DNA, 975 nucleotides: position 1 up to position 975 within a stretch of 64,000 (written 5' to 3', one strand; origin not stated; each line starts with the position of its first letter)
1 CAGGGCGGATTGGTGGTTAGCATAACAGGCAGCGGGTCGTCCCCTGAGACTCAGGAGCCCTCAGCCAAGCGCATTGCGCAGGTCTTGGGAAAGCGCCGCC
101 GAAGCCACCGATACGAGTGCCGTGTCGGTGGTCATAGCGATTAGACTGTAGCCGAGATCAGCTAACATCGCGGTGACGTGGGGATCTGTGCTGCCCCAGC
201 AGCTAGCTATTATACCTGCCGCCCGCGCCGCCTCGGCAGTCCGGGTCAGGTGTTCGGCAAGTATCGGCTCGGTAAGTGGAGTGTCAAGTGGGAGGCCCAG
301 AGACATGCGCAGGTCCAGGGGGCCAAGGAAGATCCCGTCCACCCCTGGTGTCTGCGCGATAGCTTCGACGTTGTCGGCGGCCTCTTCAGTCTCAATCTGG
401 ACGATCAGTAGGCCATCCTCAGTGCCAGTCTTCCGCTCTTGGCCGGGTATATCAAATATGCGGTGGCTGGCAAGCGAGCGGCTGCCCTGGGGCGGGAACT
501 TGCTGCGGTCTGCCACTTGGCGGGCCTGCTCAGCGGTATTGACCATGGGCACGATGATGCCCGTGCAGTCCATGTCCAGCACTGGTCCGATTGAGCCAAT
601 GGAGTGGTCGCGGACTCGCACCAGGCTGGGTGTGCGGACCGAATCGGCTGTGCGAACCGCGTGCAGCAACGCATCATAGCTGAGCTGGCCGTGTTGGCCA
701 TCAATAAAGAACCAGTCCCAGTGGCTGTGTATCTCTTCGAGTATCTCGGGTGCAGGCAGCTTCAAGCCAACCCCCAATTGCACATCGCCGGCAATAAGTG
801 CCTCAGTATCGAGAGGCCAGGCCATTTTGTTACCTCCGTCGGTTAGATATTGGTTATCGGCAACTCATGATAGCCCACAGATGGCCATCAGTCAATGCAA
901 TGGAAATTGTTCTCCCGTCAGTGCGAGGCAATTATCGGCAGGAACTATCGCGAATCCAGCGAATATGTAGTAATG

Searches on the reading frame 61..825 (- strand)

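Call 45: search_protein_families(library=padloc, alignment_id=A4, max_evalue=0.00001)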
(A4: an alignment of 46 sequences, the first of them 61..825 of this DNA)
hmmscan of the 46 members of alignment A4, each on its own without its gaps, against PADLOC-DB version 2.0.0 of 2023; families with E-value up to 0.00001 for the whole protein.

A. member 1, window:61-825:- (254 aa): 0 families

B. families by the number of members that match (of 46 scanned): 36 families (the first 25 are shown)
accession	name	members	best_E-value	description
PDLC04135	mad3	1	1.8e-68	mads_3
PDLC03859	LmuB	1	4.1e-25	-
PDLC02980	AriA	1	3.3e-17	-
PDLC02979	AriA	1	6.4e-17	-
PDLC03865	LmuB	1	7.2e-17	-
PDLC00441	ThsC2|ThsC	1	1.6e-15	HIT family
PDLC02335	AbiLi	1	2.7e-14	AbiLi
PDLC03868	LmuB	1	1.1e-10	-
PDLC04140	mad8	1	2.7e-10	mads_8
PDLC00091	GajA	1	4.6e-10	AAA ATPase domain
PDLC02914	ATPase-Toprim_I-B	1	6.6e-10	-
PDLC00096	GajA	1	7.6e-10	AAA ATPase domain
PDLC00582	JetC3|JetC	1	7.7e-10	DUF3584 domain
PDLC00071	GajA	1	2e-08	AAA ATPase domain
PDLC02919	HEAT-ARM_XIII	1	2.5e-08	-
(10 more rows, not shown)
